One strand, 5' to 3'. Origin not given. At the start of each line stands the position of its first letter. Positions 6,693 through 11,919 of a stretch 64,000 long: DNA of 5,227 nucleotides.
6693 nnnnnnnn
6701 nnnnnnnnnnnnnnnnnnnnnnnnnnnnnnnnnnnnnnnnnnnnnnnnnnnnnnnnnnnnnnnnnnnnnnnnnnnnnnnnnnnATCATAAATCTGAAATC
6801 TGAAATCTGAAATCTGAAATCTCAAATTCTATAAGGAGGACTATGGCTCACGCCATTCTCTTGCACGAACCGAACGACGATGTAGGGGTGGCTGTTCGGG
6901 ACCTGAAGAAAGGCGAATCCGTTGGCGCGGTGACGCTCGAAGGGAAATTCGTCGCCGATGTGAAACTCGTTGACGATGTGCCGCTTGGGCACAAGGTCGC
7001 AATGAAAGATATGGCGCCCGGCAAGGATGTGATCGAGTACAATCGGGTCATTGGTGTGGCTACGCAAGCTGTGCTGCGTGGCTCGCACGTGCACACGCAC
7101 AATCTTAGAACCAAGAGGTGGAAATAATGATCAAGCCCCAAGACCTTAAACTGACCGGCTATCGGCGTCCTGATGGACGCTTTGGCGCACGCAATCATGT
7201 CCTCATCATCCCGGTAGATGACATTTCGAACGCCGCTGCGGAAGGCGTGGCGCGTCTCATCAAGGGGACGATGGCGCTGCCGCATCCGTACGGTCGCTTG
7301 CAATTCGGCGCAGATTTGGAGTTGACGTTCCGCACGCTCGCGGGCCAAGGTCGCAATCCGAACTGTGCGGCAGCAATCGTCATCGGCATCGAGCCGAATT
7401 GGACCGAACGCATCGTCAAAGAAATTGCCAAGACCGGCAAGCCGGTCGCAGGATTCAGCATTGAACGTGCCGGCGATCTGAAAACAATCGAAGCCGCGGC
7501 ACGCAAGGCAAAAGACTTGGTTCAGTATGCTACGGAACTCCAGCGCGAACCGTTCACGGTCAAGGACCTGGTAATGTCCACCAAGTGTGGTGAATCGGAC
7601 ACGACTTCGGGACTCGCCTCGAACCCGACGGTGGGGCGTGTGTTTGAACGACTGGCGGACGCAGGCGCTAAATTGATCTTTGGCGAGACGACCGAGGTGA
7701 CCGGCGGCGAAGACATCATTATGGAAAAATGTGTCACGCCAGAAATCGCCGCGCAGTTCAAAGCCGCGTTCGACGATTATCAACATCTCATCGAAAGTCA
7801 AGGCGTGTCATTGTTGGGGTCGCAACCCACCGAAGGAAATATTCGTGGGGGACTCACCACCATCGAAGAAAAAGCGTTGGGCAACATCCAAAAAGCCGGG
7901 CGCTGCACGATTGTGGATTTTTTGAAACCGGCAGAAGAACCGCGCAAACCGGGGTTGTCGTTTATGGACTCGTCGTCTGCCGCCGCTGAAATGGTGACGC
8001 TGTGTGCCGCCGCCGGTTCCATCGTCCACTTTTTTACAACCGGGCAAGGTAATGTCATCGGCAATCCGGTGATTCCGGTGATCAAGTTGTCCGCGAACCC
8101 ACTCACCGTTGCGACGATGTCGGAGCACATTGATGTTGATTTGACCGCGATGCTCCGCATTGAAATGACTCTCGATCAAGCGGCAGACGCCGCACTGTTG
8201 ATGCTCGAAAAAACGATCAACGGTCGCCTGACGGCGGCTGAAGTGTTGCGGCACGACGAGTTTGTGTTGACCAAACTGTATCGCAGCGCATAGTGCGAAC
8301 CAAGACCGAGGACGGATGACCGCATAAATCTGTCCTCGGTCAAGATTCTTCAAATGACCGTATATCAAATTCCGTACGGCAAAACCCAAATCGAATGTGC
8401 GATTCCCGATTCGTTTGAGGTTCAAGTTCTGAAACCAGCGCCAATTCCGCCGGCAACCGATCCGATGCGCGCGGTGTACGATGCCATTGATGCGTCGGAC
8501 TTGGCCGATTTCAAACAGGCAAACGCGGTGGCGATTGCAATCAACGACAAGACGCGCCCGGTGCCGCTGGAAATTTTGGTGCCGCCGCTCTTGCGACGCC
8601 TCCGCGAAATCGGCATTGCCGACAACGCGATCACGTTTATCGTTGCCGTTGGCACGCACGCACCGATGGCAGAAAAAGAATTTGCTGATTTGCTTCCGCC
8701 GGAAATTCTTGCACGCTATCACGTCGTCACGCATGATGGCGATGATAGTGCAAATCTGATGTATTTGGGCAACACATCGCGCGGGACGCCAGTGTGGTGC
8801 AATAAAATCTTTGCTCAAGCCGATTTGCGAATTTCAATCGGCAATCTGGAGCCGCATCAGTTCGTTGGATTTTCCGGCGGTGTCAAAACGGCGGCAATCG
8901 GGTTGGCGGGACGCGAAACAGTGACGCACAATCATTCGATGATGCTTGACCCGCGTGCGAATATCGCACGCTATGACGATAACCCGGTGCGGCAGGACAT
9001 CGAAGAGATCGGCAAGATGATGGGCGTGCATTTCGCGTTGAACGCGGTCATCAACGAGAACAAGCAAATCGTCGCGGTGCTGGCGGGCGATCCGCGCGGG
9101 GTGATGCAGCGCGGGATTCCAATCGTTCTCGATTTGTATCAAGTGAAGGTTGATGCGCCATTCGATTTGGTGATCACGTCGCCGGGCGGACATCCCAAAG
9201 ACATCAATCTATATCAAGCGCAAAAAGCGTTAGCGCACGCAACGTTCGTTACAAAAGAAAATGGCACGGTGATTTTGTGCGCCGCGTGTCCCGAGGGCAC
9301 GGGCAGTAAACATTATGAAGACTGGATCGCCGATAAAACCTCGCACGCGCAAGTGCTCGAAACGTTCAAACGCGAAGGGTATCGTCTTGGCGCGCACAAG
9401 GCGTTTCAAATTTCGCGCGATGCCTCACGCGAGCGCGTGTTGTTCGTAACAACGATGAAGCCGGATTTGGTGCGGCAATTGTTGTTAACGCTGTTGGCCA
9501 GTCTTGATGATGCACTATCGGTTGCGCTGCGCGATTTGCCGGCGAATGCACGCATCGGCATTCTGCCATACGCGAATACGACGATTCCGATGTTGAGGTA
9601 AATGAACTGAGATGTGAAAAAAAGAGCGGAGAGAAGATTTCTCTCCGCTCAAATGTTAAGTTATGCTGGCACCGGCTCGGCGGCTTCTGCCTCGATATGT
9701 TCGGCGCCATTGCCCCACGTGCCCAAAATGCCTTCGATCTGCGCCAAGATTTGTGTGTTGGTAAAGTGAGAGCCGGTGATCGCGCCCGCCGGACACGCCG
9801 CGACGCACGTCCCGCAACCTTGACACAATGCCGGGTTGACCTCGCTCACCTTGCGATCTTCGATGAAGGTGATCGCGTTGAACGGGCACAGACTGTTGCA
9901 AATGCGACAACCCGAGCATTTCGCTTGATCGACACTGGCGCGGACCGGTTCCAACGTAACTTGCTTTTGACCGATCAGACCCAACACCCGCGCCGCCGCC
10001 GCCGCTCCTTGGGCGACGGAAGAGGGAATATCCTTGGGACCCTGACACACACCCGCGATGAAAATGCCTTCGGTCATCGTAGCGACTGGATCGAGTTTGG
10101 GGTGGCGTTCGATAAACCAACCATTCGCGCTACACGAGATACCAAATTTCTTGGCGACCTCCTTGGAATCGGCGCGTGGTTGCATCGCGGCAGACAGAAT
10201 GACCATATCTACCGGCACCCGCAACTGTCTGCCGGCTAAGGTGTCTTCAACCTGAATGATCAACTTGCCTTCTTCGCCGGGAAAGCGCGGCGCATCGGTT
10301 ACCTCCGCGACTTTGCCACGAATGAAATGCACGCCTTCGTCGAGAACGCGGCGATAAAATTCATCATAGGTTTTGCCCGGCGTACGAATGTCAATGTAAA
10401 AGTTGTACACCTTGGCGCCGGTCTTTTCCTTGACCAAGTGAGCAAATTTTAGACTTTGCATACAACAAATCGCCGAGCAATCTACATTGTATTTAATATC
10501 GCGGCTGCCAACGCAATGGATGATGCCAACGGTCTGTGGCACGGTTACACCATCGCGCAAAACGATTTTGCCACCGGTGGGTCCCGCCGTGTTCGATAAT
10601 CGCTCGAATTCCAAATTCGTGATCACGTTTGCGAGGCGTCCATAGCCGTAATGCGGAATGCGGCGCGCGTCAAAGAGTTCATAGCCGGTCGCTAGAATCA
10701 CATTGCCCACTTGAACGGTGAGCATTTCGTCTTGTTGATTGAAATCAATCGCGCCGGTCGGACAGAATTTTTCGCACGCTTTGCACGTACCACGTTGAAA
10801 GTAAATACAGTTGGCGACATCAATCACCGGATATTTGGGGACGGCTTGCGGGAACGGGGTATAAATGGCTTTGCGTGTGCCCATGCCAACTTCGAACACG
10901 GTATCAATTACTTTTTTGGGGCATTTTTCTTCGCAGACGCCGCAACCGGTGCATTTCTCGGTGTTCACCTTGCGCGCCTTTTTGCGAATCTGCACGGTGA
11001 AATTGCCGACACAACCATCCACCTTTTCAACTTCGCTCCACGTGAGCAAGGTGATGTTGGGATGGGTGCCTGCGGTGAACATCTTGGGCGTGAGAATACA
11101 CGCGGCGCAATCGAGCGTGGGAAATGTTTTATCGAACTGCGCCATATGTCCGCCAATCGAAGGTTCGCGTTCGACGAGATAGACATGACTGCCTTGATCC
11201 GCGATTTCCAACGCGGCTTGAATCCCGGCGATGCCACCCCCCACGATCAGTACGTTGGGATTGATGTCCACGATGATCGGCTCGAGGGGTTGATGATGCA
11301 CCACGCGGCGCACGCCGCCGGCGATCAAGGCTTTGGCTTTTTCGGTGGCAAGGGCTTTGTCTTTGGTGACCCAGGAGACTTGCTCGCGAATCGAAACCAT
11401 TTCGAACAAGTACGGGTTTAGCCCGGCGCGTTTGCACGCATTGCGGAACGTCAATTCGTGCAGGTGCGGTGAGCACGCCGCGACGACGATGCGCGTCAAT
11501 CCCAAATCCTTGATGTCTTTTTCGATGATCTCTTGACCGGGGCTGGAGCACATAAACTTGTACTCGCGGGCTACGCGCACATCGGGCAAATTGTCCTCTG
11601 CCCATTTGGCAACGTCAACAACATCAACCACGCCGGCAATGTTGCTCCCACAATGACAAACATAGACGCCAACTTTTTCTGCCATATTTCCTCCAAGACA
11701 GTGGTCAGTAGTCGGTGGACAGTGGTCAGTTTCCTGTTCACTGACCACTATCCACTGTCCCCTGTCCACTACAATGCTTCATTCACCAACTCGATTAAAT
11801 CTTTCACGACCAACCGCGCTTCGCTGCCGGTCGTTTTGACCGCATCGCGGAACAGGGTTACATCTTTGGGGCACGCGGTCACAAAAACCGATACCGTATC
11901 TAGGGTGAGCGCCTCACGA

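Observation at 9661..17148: etfBA operon bracketed by two HdrD/DsrK-like CCG proteins (one membrane-anchored) and ending in an HdrA paralog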

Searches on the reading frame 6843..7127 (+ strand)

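Call 3: search_protein_families(library=pfam, proteins=[window:6843-7127:+])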
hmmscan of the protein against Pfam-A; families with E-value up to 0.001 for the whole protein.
window:6843-7127:+ (94 aa): 1 family
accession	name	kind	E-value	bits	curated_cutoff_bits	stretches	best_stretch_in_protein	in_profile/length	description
PF08666.17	SAF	-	8.5e-09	36.3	21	1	12-89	1-63/63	SAF domain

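Call 4: search_protein_families(library=ncbifam, proteins=[window:6843-7127:+])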
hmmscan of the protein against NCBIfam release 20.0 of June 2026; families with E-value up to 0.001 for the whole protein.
window:6843-7127:+ (94 aa): 1 family
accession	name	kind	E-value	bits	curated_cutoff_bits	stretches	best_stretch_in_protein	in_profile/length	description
TIGR03248.1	galactar-dH20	equivalog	1.2e-11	43.8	730.85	1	9-89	6-79/507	galactarate dehydratase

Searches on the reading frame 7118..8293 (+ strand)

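Call 3: search_protein_families(library=pfam, proteins=[window:7118-8293:+])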
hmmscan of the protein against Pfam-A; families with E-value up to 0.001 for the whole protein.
window:7118-8293:+ (391 aa): 2 families
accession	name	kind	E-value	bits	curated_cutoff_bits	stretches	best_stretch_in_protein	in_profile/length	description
PF20629.2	GD_AH_C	-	8.2e-82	274.6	26.8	1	149-388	2-240/242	D-galactarate/Altronate dehydratase, C-terminal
PF04295.18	GD_AH_second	-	2.4e-34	118.8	27.3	1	14-138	1-135/136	D-galactarate dehydratase/Altronate hydrolase, second domain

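Call 4: search_protein_families(library=ncbifam, proteins=[window:7118-8293:+])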
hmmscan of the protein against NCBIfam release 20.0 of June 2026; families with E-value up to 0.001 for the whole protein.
window:7118-8293:+ (391 aa): 1 family
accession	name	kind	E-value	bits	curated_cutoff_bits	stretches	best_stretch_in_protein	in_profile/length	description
TIGR03248.1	galactar-dH20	equivalog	2.5e-39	135.1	730.85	1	14-355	109-469/507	galactarate dehydratase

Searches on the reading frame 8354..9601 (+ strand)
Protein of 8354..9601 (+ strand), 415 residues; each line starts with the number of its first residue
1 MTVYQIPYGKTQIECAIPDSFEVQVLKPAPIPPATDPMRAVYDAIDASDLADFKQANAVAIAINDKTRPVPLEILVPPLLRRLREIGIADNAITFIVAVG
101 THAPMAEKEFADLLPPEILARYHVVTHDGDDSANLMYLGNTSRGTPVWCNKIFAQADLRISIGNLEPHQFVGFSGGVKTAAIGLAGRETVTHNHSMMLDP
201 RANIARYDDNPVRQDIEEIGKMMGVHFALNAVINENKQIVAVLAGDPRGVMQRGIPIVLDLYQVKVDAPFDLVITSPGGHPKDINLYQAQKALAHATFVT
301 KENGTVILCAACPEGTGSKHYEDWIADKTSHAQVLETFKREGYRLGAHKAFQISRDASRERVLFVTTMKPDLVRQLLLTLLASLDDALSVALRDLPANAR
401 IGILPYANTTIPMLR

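Call 3: search_protein_families(library=pfam, proteins=[window:8354-9601:+])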
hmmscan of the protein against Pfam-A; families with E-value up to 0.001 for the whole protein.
window:8354-9601:+ (415 aa): 3 families
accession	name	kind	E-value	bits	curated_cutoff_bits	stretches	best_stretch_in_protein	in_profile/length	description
PF09861.14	Lar_N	-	3.5e-56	190.1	23.3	1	8-203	1-202/204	Lactate racemase N-terminal domain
PF21113.2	LarA_C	-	1.9e-19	70.5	25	1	269-405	5-145/152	Lactate racemase C-terminal domain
PF04015.17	DUF362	-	0.00012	22.6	24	1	117-214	61-142/200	Domain of unknown function (DUF362)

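Call 4: search_protein_families(library=ncbifam, proteins=[window:8354-9601:+])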
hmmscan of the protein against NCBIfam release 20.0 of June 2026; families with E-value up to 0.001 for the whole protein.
window:8354-9601:+ (415 aa): 7 families
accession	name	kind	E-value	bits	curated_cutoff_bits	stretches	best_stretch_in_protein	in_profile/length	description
NF052595.1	NPN_LarAH5_MAR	equivalog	3.7e-162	540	462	1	4-413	1-414/415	nickel-dependent malate racemase, LarAH5 family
NF052593.1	NPN_racem_MAR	equivalog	5.3e-128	427.1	500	1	5-413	2-414/415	nickel-dependent malate racemase, LarAH6 family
NF033504.2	Ni_dep_LarA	equivalog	2.4e-90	303.3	460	1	5-411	3-419/422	nickel-dependent lactate racemase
NF052525.1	NPN_LarAH10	equivalog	3.1e-88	296.3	540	1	4-413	3-426/426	NPN-dependent 2-hydroxyacid racemase, LarAH10 family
NF052592.1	LarAH_14_15_16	equivalog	1.6e-14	53.1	740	1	73-198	92-214/520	NPN-dependent hydroxyacid isomerase, LarAH14/15/16 family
NF052594.1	NPN_18_hexonate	equivalog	1.2e-08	34.1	500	1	91-222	56-199/411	nickel-dependent putative hexonate epimerase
NF052515.1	NPN_iso_grp_22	equivalog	0.00063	18.8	400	1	131-243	111-219/392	nickel pincer cofactor-dependent isomerase, group 22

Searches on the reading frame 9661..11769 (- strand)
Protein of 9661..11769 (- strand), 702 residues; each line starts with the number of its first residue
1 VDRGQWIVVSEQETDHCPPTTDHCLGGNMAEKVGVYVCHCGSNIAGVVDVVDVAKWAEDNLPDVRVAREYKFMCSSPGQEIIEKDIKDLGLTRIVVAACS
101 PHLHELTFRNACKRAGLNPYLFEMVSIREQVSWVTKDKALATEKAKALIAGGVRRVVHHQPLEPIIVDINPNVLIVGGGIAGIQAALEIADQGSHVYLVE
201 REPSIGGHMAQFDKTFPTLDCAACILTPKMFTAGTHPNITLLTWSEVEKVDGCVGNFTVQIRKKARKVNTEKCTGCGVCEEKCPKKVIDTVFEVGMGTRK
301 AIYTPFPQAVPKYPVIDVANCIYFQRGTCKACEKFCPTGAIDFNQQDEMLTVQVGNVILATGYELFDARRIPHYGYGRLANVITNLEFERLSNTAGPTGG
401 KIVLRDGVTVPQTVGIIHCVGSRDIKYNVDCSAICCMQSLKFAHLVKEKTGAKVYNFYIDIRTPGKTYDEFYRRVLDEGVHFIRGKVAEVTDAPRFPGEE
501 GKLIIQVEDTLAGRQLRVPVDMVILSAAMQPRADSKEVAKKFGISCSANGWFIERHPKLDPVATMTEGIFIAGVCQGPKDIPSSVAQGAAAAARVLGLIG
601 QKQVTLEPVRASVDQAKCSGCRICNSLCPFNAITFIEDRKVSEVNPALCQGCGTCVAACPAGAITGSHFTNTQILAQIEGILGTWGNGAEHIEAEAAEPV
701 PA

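Call 3: search_protein_families(library=pfam, proteins=[window:9661-11769:-])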
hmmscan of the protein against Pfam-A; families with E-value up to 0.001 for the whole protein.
window:9661-11769:- (702 aa): 19 families
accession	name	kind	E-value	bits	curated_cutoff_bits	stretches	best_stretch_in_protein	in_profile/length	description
PF00037.32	Fer4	-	2.6e-22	78.1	21.1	3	643-665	2-24/24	4Fe-4S binding domain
PF13484.11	Fer4_16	-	9.8e-16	58.7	30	1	649-667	2-20/66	4Fe-4S double cluster binding domain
PF12837.12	Fer4_6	-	4.4e-14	52.1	25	1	642-664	2-24/24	4Fe-4S binding domain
PF13237.11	Fer4_10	-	4.9e-14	52.4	25.5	1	612-660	3-53/53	4Fe-4S dicluster domain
PF12838.12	Fer4_7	-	2.6e-13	50.7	27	2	617-663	1-52/52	4Fe-4S dicluster domain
PF25160.1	LdpA_Fe-S-bd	-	6.5e-12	45.5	27.6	2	622-666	7-45/49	LdpA Fe-S cluster-binding domain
PF12797.12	Fer4_2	-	5.5e-10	39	24.5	1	267-284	4-21/22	4Fe-4S binding domain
PF14697.11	Fer4_21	-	8.2e-10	39.1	35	1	611-664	1-57/59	4Fe-4S dicluster domain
PF07992.20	Pyr_redox_2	-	1.8e-09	37.9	26.1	1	172-220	2-39/291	Pyridine nucleotide-disulphide oxidoreductase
PF12831.13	FAD_oxidored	-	2.2e-09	37.6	27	1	173-210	2-39/416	FAD dependent oxidoreductase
PF13187.11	Fer4_9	-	1.2e-08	35.3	27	1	617-664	1-52/52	4Fe-4S dicluster domain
PF13450.12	NAD_binding_8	-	1.4e-07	32.1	21.9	1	175-227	1-53/68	NAD(P)-binding Rossmann-like domain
PF00890.30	FAD_binding_2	-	2.5e-07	30.7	20.4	1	173-210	2-39/414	FAD binding domain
PF13534.11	Fer4_17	-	2.2e-06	28.6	22.2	0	264-287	37-60/61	4Fe-4S dicluster domain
PF01266.30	DAO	-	6.6e-06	26.3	27.9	1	173-207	2-36/353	FAD dependent oxidoreductase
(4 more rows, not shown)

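Call 4: search_protein_families(library=ncbifam, proteins=[window:9661-11769:-])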
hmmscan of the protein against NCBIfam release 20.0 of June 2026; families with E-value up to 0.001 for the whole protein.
window:9661-11769:- (702 aa): 115 families (the best 25 are shown)
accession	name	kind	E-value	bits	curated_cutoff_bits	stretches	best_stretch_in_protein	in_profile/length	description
NF040770.1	hetero_SS_HdrA2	exception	1.4e-244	813.8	1100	1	32-682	1-641/777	CoB-CoM heterodisulfide reductase HdrA2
NF041778.1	hetero_SS_HdrA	equivalog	1.5e-184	615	1400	1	30-682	5-651/771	ferredoxin:CoB-CoM heterodisulfide reductase subunit HdrA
NF041891.1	hdrA_Methbact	equivalog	1.8e-173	578.7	1300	1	32-685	2-639/762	ferredoxin:CoB-CoM heterodisulfide reductase subunit HdrA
TIGR02179.1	PorD_KorD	subfamily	1.3e-16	60.4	60.05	2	610-665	19-73/78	2-oxoacid:acceptor oxidoreductase, delta subunit, pyruvate/2-ketoisovalerate family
NF038196.1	ferrodoxin_EFR1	subfamily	4e-15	56.5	75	2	612-667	181-232/242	EFR1 family ferrodoxin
NF006221.0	PRK08348.1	subfamily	1e-14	54.4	124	2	613-667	41-95/136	NADH-plastoquinone oxidoreductase subunit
NF009410.0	PRK12771.1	subfamily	8.9e-14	51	516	2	172-209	140-177/566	NAD(P)-binding protein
TIGR01971.1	NuoI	subfamily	9.9e-14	51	113.05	2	614-667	40-101/121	NADH-quinone oxidoreductase, chain I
NF040684.1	PorD_Arch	equivalog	1.3e-13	50.8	120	2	609-665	25-80/85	pyruvate synthase subunit PorD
TIGR02700.1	flavo_MJ0208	hypoth_equivalog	4.8e-13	48.9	251.35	1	611-668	143-198/234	dihydromethanopterin reductase (acceptor)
NF040864.1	HgcB_ferredoxin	equivalog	2e-12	46.8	99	1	612-665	10-62/93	mercury methylation ferredoxin HgcB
NF007202.0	PRK09623.1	equivalog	2.4e-12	47.1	166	1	611-665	46-99/105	3-methyl-2-oxobutanoate dehydrogenase subunit delta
NF005505.0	PRK07118.1-4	equivalog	2.3e-11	43.7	378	1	616-664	141-188/265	Fe-S cluster domain-containing protein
NF005503.0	PRK07118.1-2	equivalog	2.6e-11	43.3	252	2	258-346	154-234/292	RnfABCDGE type electron transport complex subunit B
TIGR01944.1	rnfB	subfamily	7.1e-11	42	68.7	1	604-672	101-168/190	RnfABCDGE type electron transport complex subunit B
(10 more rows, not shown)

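Call 60: search_solved_structures(query=window:9661-11685:-, max_evalue=1e-20, show_alignments=1)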
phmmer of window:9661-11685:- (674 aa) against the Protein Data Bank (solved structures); distinct sequences matched with E-value up to 1e-20: 6.
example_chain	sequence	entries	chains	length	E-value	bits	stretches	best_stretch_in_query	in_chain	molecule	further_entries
5odc_A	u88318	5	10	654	8.2e-202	675.1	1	4-654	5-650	Heterodisulfide reductase, subunit A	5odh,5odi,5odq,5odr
8rvu_a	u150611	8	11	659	7.5e-200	668.6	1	3-655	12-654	H(2):CoB-CoM heterodisulfide,ferredoxin reductase subunit A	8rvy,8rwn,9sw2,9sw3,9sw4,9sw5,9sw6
8rvv_A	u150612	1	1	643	2e-199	667.2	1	4-654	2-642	H(2):CoB-CoM heterodisulfide,ferredoxin reductase subunit A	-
7bkb_A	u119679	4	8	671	3.8e-190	636.5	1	4-653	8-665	CoB--CoM heterodisulfide reductase iron-sulfur subunit A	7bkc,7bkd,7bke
9sfi_A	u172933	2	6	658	4.1e-186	623.2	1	4-655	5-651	CoB--CoM heterodisulfide reductase iron-sulfur subunit A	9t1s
6tjr_A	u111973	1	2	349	5.4e-39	137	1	323-570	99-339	Fumarate reductase/succinate dehydrogenase flavoprotein domain protein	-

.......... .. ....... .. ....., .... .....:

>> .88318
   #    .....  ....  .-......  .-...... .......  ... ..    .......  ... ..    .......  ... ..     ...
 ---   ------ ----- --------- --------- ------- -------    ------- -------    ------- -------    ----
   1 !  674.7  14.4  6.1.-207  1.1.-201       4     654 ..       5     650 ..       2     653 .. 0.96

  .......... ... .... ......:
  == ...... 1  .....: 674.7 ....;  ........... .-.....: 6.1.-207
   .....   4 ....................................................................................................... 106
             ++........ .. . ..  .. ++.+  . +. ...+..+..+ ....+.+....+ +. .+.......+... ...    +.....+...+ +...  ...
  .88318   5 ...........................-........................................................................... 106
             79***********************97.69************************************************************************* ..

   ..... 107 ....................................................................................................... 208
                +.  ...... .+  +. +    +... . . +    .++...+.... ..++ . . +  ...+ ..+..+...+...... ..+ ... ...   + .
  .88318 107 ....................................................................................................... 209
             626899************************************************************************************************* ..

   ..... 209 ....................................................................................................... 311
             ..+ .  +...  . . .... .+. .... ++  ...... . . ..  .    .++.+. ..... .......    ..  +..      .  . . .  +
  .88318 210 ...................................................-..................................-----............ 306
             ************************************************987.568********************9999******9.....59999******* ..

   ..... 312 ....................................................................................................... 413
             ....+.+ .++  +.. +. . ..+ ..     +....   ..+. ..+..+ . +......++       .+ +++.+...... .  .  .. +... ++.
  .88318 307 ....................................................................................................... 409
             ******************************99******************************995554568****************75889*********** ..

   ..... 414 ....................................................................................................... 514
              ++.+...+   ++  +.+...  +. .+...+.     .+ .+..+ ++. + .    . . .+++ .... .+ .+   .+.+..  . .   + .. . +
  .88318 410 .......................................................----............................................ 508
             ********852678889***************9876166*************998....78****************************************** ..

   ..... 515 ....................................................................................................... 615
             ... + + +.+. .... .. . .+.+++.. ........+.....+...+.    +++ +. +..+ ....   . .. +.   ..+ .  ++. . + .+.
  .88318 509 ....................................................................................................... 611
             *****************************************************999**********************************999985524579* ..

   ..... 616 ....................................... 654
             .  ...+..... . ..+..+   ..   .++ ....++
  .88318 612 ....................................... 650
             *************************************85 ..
